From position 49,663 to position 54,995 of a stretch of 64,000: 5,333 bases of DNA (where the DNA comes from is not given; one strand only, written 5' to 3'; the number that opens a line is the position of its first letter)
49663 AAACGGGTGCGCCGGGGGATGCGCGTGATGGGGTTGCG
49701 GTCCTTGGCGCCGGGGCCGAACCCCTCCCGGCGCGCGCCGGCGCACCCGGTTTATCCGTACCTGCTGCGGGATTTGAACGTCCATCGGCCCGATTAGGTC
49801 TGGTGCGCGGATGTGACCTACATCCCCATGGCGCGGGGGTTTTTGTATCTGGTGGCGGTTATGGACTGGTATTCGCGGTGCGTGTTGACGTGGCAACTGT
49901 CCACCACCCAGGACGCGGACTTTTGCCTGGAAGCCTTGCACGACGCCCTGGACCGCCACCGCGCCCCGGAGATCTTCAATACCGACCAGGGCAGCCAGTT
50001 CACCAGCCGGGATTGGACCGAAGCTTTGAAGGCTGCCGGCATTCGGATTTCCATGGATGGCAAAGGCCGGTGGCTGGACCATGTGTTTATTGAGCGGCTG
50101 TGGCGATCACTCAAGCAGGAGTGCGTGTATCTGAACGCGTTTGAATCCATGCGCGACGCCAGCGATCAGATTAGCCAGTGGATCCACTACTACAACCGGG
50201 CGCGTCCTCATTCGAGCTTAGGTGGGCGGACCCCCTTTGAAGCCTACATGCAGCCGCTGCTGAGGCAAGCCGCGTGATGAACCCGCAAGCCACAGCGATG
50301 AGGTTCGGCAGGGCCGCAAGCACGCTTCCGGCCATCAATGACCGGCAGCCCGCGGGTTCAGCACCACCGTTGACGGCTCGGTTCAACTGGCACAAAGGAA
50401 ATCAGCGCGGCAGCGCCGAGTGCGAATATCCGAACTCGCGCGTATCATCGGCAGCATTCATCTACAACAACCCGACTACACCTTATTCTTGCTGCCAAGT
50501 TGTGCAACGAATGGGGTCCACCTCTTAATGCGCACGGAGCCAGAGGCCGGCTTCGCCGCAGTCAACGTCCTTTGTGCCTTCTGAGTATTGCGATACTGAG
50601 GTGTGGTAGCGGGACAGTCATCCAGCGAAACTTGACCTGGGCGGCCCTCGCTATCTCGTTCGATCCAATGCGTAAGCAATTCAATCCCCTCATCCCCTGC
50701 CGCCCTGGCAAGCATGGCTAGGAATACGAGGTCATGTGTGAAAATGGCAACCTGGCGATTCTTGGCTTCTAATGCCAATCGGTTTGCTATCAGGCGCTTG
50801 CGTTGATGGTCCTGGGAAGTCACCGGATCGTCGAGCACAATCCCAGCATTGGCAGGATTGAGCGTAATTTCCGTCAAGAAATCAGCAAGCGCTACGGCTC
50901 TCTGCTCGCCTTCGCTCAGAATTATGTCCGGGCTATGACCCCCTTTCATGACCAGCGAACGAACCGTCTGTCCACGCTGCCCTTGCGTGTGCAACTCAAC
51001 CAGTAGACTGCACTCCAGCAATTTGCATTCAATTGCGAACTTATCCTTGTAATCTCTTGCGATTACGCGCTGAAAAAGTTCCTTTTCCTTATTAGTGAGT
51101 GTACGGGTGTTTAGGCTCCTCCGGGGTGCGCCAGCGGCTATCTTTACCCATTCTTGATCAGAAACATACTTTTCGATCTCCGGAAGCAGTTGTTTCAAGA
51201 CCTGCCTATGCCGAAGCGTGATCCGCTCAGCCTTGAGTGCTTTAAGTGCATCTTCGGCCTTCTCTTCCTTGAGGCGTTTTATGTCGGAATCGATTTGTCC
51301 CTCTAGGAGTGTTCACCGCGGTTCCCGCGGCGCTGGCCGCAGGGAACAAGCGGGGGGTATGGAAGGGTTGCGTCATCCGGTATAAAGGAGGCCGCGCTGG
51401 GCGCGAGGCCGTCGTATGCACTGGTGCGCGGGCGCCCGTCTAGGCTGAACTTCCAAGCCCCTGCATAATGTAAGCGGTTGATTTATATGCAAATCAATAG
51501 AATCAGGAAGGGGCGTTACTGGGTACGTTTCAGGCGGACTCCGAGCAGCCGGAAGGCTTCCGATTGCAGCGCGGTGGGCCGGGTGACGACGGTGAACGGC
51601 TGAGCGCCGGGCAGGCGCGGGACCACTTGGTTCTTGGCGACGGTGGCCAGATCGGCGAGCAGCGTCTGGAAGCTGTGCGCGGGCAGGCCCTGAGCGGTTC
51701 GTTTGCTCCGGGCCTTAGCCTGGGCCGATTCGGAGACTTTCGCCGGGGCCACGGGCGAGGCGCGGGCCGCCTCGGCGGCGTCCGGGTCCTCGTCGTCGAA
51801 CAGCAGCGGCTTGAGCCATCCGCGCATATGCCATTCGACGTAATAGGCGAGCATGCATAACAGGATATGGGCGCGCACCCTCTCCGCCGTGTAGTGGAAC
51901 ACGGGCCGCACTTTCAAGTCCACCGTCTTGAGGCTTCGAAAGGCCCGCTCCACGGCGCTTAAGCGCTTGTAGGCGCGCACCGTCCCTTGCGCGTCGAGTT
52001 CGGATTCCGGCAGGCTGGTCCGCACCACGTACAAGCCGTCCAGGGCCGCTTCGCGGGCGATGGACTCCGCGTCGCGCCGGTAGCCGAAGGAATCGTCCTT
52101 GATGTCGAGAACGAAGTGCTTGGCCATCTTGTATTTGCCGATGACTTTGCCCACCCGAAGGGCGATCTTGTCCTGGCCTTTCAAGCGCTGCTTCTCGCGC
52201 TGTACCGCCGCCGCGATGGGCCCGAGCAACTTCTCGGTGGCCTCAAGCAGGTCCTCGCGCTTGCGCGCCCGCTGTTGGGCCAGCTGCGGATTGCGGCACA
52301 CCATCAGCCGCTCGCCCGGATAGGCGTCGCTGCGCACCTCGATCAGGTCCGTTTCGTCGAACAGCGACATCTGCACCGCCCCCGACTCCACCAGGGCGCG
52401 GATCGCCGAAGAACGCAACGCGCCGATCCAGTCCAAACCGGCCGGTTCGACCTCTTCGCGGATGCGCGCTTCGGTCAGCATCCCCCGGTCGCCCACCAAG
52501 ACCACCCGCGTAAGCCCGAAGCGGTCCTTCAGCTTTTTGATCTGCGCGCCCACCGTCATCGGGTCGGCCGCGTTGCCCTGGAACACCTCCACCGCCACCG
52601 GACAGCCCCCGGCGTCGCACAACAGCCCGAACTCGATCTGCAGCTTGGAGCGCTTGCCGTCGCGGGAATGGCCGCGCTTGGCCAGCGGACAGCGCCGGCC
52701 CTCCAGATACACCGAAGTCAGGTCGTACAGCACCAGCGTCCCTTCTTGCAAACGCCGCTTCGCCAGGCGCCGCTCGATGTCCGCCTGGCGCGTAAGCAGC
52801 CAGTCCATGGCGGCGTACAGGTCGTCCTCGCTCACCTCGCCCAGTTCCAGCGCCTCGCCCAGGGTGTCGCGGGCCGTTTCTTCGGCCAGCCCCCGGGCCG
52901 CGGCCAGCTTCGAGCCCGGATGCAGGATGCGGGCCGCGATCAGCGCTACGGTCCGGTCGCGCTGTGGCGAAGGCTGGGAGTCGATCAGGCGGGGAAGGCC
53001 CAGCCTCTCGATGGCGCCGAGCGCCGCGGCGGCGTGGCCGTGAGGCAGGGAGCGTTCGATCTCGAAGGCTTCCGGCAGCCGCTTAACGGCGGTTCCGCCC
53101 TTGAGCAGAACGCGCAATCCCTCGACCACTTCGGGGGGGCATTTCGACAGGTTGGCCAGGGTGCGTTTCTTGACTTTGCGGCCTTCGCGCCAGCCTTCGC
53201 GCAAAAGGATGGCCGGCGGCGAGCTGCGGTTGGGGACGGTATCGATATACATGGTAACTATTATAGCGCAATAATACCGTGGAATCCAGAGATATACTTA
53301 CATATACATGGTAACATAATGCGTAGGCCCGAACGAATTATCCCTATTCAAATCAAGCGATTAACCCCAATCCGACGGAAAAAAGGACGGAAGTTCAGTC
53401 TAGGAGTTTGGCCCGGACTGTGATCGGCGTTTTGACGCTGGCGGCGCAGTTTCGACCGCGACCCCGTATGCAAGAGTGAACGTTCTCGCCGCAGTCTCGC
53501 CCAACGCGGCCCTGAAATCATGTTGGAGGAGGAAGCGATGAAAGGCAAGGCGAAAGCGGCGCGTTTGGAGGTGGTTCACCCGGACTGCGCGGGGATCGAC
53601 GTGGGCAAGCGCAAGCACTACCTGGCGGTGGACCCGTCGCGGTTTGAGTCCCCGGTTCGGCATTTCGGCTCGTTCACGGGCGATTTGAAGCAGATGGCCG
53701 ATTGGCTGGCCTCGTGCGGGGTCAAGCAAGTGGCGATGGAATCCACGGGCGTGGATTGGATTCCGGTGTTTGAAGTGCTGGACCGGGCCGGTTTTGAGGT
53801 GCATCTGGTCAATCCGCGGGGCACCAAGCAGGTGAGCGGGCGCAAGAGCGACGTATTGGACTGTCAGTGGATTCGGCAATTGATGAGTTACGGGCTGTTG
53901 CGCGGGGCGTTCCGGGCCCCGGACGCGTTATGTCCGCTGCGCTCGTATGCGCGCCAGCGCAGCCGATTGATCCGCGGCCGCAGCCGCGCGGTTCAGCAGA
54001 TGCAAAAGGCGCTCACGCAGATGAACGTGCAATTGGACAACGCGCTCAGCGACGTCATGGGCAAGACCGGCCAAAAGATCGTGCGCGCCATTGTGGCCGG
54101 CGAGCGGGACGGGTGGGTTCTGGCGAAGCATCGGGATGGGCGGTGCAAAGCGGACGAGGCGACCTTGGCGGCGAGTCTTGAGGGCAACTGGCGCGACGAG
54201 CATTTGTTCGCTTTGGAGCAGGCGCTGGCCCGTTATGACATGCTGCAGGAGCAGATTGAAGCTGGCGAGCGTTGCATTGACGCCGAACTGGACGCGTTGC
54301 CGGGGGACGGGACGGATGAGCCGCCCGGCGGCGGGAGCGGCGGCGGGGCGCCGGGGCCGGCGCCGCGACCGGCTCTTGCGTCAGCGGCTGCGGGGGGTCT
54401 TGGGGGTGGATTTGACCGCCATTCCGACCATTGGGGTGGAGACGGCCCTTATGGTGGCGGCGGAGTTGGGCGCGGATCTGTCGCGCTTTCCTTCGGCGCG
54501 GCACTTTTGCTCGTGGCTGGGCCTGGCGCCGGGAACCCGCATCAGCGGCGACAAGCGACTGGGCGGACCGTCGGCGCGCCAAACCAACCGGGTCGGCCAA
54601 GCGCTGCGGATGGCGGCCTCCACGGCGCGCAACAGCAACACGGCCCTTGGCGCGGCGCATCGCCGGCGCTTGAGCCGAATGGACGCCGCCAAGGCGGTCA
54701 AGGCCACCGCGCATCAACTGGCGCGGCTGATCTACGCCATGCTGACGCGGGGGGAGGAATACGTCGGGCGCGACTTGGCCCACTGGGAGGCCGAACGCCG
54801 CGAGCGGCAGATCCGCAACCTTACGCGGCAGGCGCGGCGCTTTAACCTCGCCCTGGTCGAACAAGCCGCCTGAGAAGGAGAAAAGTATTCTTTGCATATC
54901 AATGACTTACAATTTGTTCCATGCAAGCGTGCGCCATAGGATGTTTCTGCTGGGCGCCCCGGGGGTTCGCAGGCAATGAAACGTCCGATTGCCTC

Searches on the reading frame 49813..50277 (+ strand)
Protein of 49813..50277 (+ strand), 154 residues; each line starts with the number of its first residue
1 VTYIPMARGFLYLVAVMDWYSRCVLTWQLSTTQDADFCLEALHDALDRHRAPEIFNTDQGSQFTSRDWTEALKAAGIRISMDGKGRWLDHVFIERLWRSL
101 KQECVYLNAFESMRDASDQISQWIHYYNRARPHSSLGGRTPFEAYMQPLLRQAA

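Call 62: search_protein_families(library=pfam, proteins=[window:49813-50277:+])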
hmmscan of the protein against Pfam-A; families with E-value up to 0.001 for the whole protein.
window:49813-50277:+ (154 aa): 4 families
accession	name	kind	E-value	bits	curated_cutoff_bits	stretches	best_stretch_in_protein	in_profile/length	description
PF13683.12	rve_3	-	1.9e-19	69.6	26.5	1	76-141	2-67/67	Integrase core domain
PF00665.32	rve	-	5.3e-19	68.8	32.6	1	2-85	13-100/102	Integrase core domain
PF13333.12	rve_2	-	2e-09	37.9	22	1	95-143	2-50/56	Integrase core domain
PF24764.1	rva_4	-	7.5e-06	26.2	26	1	15-116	28-130/194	Integrase core domain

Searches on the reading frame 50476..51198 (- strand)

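Call 62: search_protein_families(library=pfam, proteins=[window:50476-51198:-])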
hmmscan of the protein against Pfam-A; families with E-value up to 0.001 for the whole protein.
window:50476-51198:- (240 aa): 1 family
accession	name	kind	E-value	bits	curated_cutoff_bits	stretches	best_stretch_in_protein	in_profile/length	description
PF13166.12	AAA_13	-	5.8e-09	35.7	36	1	78-164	484-578/713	AAA domain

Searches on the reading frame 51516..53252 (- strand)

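Call 62: search_protein_families(library=pfam, proteins=[window:51516-53252:-])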
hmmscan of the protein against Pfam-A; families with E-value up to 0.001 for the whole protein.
window:51516-53252:- (578 aa): 1 family
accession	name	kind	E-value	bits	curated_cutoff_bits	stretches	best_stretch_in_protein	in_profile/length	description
PF01609.27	DDE_Tnp_1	-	5.9e-15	56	23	1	173-470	6-198/200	Transposase DDE domain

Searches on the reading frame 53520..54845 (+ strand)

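Call 62: search_protein_families(library=pfam, proteins=[window:53520-54845:+])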
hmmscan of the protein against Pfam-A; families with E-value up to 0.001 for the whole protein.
window:53520-54845:+ (441 aa): 1 family
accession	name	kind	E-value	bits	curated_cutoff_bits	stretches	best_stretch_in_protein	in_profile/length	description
PF01548.23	DEDD_Tnp_IS110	-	6.2e-22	78.5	29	1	24-168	1-153/155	Transposase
